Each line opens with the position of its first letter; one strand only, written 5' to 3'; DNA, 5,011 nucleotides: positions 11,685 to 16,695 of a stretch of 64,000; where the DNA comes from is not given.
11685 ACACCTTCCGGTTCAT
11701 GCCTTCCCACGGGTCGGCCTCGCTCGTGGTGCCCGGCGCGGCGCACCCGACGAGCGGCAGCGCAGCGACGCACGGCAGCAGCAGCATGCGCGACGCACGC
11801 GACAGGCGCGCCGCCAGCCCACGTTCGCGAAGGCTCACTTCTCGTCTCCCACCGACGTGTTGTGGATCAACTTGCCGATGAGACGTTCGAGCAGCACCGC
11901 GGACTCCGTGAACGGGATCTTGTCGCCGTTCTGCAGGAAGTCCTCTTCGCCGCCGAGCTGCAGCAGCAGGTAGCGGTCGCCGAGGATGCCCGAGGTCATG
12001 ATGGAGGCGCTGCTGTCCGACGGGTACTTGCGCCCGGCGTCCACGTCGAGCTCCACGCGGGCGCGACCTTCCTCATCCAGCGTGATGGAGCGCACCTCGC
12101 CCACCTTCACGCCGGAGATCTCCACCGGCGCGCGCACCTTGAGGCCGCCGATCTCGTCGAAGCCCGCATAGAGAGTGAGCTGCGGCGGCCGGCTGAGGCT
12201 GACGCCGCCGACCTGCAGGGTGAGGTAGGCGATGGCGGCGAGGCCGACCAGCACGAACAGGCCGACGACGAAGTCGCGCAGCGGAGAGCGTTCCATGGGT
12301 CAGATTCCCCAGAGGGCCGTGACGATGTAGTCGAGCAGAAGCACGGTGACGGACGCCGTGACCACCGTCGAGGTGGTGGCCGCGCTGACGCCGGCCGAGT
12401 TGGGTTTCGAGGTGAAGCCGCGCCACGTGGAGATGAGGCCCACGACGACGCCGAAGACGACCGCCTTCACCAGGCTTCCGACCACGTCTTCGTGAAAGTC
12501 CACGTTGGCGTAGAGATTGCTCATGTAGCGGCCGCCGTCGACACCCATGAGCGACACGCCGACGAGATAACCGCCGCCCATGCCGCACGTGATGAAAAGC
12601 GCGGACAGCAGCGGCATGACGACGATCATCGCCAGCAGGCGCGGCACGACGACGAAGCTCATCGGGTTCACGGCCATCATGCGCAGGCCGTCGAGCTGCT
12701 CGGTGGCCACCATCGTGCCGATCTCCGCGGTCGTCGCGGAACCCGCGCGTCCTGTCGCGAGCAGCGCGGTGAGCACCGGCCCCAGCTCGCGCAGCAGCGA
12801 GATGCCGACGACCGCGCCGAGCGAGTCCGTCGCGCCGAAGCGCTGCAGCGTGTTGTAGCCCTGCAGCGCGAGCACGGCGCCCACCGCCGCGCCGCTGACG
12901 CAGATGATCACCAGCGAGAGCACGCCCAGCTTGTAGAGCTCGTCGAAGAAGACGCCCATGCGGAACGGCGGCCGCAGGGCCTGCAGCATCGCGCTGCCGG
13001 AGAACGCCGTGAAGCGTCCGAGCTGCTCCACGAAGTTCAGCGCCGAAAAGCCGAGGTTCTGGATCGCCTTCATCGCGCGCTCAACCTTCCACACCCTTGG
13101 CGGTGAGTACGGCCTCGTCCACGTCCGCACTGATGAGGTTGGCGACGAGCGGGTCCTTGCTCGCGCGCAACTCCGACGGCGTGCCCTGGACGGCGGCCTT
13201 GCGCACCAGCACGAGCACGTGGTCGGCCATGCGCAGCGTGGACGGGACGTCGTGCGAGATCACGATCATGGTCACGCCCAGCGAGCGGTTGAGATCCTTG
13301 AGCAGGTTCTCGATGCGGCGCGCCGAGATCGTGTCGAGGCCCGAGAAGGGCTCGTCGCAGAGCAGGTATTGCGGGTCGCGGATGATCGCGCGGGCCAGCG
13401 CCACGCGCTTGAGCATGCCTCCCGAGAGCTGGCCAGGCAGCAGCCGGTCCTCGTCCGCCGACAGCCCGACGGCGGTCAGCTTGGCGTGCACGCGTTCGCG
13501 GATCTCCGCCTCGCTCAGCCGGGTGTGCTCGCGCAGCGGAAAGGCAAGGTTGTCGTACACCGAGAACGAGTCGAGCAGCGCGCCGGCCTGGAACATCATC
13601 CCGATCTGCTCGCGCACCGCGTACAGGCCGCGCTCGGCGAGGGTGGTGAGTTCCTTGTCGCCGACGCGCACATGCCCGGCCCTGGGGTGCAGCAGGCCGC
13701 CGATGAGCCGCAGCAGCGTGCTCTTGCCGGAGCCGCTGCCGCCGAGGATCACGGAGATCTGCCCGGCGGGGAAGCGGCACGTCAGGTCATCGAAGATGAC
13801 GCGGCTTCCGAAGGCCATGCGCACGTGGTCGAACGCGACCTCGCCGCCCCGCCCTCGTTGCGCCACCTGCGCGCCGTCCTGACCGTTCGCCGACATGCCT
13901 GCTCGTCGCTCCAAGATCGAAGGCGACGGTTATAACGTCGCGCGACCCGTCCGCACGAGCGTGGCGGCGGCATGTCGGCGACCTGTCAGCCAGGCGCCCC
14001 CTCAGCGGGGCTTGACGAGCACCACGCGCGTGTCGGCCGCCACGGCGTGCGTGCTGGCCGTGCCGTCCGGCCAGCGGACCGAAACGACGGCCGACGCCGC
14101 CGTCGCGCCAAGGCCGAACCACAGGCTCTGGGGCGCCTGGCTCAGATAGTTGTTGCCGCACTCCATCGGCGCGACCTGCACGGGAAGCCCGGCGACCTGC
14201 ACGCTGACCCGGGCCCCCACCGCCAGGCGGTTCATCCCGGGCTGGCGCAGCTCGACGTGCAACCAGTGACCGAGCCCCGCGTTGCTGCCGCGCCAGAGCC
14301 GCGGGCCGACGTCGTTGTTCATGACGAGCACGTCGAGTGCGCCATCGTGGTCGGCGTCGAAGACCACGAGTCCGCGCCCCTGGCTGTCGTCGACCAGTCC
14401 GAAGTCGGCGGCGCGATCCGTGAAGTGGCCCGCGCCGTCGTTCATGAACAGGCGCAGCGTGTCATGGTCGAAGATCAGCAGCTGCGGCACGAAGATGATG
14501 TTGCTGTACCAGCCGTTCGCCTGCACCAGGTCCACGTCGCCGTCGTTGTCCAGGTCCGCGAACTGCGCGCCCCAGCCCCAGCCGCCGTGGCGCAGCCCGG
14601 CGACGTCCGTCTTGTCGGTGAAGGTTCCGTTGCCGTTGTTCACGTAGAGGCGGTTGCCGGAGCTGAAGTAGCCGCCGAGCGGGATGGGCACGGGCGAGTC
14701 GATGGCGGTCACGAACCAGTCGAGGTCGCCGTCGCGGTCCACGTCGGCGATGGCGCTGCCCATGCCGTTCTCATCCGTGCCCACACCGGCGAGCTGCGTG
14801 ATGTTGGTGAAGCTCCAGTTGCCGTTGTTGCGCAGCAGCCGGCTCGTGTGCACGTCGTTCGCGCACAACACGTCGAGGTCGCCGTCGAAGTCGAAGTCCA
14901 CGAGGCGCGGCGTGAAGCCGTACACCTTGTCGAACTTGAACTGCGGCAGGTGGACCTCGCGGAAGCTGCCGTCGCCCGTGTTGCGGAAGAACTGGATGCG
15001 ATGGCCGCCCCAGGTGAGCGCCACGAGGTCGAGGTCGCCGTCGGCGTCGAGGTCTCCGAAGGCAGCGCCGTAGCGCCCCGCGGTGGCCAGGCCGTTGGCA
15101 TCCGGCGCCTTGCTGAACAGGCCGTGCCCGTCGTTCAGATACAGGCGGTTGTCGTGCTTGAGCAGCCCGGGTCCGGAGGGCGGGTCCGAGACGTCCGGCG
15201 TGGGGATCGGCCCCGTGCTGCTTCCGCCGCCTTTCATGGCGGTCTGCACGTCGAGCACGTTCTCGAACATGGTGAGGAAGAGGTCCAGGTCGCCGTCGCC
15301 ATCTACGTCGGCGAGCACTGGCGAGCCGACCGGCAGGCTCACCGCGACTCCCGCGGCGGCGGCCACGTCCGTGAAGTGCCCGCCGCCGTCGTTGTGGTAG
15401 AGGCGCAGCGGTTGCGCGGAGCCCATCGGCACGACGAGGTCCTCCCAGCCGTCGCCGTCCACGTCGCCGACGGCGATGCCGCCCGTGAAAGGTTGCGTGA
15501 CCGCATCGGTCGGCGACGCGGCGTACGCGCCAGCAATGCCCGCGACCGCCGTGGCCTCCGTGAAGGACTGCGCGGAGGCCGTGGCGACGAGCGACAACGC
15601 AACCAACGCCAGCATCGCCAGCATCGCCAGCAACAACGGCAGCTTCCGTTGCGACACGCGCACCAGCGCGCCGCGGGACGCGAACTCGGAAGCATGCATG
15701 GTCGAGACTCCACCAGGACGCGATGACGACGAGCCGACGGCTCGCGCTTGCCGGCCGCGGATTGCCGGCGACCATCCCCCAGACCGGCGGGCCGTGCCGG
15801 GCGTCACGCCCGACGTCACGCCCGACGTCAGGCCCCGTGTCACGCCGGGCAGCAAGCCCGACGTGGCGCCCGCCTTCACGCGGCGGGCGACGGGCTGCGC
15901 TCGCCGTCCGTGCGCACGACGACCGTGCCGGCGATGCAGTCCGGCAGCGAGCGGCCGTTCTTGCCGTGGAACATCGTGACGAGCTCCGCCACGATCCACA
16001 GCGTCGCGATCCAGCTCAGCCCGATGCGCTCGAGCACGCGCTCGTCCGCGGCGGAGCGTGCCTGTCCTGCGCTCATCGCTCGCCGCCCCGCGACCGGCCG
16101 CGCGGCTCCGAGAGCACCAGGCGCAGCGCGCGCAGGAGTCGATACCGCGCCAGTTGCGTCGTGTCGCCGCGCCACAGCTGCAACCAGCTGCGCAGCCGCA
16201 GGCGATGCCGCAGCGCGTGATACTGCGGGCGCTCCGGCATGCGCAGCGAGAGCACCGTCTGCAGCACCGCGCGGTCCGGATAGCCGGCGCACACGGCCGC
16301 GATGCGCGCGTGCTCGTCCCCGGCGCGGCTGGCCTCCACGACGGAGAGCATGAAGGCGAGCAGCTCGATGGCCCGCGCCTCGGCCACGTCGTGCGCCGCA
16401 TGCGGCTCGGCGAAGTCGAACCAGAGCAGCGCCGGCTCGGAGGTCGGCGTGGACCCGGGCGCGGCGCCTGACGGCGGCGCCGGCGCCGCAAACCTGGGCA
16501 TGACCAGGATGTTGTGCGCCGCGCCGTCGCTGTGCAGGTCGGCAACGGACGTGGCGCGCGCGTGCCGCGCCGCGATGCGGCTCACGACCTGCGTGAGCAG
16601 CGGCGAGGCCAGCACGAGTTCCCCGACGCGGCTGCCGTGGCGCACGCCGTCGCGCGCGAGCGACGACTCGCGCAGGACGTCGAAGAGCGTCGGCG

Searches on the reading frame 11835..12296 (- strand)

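Call 46: search_protein_families(library=pfam, proteins=[window:11835-12296:-], max_evalue=0.001)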
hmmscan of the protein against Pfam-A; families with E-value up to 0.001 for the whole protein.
window:11835-12296:- (153 aa): 1 family
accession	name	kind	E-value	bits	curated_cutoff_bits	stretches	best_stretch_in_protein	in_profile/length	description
PF02470.25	MlaD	-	2.7e-19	69.6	25.1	1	40-113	3-79/81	MlaD protein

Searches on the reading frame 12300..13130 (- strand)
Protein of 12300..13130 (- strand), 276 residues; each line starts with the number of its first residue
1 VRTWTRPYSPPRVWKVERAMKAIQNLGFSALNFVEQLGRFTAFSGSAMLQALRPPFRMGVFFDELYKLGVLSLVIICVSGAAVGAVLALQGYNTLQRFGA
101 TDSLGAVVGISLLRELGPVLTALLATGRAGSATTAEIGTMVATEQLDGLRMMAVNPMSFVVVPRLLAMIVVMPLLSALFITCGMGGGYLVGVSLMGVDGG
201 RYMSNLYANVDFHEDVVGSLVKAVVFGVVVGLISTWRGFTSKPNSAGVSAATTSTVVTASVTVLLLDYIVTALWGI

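Call 46: search_protein_families(library=pfam, proteins=[window:12300-13130:-], max_evalue=0.001)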
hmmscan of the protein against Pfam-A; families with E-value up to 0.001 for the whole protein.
window:12300-13130:- (276 aa): 1 family
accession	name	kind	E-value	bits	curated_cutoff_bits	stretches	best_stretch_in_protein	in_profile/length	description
PF02405.21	MlaE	-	1.1e-70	238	22.5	1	61-273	1-212/212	Permease MlaE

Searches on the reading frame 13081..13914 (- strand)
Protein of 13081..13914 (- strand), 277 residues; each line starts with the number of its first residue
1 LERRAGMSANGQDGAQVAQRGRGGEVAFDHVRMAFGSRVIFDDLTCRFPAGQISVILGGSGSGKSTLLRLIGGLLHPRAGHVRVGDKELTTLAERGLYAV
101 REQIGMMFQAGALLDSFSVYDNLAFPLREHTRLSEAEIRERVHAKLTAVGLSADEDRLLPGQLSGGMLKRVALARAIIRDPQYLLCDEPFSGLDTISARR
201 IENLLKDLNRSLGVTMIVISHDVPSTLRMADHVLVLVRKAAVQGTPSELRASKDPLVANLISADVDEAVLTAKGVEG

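Call 46: search_protein_families(library=pfam, proteins=[window:13081-13914:-], max_evalue=0.001)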
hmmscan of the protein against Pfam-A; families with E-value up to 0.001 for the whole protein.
window:13081-13914:- (277 aa): 3 families
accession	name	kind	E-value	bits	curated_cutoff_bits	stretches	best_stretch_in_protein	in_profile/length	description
PF00005.33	ABC_tran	-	1.4e-30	107.1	25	1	42-190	2-136/137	ABC transporter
PF13304.12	AAA_21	-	3e-06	27.9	27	0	53-75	1-23/304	AAA domain, putative AbiEii toxin, Type IV TA system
PF13555.12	AAA_29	-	0.0003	20.9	27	1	41-78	12-49/61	P-loop containing region of AAA domain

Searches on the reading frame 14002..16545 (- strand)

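Call 46: search_protein_families(library=pfam, proteins=[window:14002-16545:-], max_evalue=0.001)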
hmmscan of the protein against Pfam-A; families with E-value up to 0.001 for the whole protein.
window:14002-16545:- (847 aa): 3 families
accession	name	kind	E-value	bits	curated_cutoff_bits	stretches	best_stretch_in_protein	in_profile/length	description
PF13517.12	FG-GAP_3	-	3.6e-50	168.8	26.9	6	361-423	1-60/61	FG-GAP-like repeat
PF07593.17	UnbV_ASPIC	-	6.3e-11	42.4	23.4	1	775-840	1-66/68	ASPIC and UnbV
PF01839.29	FG-GAP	-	1.1e-05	25.7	22.1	1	355-373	3-23/37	FG-GAP repeat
